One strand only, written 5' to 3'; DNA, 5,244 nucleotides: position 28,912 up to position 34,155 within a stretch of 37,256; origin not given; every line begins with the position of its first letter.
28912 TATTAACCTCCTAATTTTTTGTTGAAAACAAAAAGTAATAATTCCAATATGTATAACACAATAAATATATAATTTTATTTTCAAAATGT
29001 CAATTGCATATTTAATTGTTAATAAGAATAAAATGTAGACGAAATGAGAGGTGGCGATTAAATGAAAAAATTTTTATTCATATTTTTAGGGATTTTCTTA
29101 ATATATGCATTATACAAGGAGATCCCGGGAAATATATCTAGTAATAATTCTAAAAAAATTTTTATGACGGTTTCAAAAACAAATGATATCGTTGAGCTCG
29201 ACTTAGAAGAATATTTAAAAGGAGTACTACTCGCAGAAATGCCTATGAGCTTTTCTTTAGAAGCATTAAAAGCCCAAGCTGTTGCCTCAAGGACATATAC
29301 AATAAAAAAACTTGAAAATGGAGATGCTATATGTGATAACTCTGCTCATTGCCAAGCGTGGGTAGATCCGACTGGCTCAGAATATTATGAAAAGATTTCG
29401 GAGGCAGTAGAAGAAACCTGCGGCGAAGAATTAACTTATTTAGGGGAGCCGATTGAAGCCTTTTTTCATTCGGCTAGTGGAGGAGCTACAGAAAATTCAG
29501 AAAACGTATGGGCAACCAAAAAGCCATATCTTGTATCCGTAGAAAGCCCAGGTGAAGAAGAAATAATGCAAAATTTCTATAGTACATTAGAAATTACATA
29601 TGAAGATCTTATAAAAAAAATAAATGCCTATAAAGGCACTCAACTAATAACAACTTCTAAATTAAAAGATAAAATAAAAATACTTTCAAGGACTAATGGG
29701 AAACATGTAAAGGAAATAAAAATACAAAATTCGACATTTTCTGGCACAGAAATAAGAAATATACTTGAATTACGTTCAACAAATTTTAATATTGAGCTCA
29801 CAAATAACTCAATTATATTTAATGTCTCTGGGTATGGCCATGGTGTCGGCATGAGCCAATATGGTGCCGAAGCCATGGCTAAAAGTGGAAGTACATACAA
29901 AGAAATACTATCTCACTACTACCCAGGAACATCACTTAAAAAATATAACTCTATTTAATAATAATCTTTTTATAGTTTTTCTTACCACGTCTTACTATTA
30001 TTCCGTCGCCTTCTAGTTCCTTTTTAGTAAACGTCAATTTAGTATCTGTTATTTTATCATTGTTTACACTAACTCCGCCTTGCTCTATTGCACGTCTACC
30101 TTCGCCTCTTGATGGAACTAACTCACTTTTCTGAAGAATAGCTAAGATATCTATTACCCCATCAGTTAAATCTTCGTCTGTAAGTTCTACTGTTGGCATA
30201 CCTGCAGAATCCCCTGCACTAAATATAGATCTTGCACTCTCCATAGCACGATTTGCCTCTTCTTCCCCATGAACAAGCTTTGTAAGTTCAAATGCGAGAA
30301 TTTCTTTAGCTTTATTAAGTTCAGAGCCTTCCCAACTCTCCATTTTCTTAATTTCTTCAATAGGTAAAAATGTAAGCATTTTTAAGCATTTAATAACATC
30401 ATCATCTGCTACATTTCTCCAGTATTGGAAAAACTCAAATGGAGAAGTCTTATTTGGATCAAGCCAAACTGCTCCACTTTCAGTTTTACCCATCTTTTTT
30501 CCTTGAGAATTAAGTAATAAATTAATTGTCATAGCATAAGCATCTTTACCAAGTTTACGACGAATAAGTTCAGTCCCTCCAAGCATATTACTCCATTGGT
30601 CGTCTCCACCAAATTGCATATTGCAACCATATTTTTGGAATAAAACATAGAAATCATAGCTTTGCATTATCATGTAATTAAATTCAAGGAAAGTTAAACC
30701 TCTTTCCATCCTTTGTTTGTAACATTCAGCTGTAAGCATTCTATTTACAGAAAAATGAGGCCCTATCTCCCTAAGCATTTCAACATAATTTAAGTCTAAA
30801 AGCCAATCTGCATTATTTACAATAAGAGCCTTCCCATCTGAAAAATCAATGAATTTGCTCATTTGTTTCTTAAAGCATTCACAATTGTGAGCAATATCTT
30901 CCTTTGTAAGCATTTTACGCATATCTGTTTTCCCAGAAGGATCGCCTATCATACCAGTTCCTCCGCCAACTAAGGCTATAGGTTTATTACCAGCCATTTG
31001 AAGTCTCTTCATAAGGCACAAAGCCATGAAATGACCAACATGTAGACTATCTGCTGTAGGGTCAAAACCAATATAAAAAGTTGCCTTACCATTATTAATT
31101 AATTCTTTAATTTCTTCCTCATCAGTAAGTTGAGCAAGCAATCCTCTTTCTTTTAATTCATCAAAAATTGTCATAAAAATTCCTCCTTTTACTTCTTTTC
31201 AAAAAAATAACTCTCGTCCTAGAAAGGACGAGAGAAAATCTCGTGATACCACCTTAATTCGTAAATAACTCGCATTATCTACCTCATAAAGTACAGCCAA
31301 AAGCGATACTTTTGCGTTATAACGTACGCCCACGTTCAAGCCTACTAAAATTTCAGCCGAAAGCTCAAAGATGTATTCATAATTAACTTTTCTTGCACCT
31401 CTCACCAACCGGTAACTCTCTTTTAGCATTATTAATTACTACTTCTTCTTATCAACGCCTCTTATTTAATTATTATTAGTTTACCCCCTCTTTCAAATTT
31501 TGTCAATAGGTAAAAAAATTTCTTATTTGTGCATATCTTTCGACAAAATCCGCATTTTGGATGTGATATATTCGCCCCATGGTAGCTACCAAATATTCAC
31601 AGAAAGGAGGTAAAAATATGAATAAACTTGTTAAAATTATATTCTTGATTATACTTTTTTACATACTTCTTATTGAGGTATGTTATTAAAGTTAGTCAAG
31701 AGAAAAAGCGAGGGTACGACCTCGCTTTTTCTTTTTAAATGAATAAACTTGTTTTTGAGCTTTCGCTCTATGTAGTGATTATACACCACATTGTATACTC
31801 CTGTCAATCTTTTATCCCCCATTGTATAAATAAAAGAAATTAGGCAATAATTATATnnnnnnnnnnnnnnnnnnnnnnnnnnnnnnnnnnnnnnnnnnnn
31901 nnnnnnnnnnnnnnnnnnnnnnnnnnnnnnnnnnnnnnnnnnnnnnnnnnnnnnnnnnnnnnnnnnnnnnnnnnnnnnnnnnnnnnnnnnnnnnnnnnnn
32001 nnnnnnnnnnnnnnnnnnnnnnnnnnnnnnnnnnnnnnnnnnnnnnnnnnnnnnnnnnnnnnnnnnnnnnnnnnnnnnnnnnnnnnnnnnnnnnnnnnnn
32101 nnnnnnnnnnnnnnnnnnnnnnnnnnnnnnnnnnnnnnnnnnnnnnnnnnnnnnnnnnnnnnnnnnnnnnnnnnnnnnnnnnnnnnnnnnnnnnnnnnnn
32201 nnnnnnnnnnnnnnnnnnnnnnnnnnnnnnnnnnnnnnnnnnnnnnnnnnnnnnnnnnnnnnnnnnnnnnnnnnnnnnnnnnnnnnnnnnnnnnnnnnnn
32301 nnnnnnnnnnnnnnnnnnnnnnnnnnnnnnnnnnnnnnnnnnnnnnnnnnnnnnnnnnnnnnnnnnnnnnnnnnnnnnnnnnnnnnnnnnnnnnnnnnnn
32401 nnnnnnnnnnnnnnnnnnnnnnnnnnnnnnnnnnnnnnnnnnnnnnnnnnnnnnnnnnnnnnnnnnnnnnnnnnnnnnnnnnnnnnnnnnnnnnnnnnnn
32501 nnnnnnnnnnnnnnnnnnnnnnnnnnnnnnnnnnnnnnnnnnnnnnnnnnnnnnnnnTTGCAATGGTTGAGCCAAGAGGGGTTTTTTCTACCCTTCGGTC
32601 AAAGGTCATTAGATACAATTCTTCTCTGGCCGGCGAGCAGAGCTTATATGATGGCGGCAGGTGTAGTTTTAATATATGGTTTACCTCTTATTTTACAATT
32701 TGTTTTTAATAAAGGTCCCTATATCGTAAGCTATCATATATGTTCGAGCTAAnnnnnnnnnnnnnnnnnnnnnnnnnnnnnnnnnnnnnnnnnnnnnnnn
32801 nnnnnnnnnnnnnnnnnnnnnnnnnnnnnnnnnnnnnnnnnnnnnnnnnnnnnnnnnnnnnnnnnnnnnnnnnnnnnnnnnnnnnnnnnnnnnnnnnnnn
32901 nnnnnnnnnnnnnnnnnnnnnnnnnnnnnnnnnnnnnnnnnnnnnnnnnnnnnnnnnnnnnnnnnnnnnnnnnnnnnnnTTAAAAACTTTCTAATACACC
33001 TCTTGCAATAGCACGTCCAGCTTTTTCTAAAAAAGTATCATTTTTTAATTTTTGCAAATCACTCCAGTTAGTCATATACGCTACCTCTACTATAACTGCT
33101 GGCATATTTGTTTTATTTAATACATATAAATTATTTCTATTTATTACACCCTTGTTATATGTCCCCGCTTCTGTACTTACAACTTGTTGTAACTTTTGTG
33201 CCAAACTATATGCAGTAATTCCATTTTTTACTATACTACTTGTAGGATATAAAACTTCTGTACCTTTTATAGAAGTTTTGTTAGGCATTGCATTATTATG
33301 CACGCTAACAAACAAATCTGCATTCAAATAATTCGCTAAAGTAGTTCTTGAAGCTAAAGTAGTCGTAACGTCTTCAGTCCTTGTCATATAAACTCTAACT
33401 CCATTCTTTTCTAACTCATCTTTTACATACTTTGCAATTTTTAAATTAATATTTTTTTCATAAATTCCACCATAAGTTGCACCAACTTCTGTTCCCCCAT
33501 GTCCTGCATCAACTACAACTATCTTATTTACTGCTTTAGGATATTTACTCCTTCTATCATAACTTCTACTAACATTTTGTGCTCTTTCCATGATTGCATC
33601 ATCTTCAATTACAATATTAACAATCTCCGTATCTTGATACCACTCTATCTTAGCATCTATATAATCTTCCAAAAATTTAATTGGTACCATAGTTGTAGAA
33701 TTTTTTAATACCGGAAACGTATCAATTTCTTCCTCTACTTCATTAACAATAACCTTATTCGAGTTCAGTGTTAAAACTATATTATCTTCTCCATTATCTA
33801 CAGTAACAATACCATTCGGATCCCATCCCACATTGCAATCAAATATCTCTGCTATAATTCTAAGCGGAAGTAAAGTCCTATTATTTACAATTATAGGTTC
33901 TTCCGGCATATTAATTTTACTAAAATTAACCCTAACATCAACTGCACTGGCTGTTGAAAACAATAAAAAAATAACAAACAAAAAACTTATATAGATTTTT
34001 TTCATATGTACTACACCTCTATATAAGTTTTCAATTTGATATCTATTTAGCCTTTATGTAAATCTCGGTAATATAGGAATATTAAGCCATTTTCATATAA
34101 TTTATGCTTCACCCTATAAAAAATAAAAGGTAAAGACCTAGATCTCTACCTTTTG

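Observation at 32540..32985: Unassigned ~440-nt, G+C-enriched, multi-helix element between the SpoIIQ-like peptidase and the amidase: candidate large structured RNA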

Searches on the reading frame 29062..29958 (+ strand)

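Call 10: search_protein_families(library=pfam, proteins=[window:29062-29958:+], max_evalue=0.01)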
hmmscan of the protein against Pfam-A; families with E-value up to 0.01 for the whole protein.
window:29062-29958:+ (298 aa): 1 family
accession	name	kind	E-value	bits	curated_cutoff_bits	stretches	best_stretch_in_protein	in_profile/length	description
PF08486.15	SpoIID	-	6.7e-25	88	23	1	39-126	4-97/97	Stage II sporulation protein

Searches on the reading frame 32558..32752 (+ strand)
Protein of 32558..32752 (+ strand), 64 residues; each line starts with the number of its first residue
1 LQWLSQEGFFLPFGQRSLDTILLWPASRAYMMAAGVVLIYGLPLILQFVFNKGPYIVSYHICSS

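Call 10: search_protein_families(library=pfam, proteins=[window:32558-32752:+], max_evalue=0.01)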
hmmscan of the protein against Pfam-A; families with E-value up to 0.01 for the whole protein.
window:32558-32752:+ (64 aa): 0 families

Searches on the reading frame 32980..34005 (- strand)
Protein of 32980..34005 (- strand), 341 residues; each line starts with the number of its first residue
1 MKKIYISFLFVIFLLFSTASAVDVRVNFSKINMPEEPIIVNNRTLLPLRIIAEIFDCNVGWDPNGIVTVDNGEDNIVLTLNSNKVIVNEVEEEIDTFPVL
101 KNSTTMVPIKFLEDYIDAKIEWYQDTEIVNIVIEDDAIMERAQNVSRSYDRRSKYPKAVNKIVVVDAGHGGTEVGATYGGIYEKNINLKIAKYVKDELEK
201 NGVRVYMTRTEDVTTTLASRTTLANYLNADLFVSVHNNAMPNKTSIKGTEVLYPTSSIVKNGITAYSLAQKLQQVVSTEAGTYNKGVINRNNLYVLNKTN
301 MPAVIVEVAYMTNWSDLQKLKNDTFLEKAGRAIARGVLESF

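Call 10: search_protein_families(library=pfam, proteins=[window:32980-34005:-], max_evalue=0.01)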
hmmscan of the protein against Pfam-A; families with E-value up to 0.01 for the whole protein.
window:32980-34005:- (341 aa): 2 families
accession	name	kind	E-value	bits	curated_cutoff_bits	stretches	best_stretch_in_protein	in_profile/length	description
PF01520.23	Amidase_3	-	7.9e-53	179.5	27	1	163-338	1-173/174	N-acetylmuramoyl-L-alanine amidase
PF07833.16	Cu_amine_oxidN1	-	3.6e-26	91.7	24.2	1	26-131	2-108/108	Copper amine oxidase N-terminal domain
